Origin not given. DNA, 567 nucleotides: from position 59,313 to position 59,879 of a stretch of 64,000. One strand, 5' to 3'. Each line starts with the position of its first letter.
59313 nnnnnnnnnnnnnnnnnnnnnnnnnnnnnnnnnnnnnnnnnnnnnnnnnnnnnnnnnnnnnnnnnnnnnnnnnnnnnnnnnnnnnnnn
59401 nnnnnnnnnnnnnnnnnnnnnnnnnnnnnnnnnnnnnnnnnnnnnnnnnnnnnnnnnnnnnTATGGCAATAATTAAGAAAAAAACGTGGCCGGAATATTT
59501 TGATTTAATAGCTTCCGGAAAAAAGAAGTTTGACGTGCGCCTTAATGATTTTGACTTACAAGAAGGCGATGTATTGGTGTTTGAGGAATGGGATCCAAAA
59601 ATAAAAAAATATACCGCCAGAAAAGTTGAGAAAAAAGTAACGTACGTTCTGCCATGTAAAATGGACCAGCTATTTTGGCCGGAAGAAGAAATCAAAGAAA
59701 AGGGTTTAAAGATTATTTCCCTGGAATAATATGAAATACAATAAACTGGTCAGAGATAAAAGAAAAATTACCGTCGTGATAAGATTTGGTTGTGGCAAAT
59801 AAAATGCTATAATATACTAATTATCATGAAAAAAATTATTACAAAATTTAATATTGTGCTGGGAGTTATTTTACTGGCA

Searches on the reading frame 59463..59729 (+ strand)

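Call 12: search_protein_families(library=pfam, proteins=[window:59463-59729:+])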
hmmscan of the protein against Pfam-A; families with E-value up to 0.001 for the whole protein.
window:59463-59729:+ (88 aa): 2 families
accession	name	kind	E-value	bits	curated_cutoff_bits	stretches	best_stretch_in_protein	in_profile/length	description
PF12961.13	DUF3850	-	1.2e-18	67.5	22.9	1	4-64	2-62/77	Domain of unknown function (DUF3850)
PF04266.20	ASCH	-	2e-06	28.8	21.2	1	9-69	4-60/103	ASCH domain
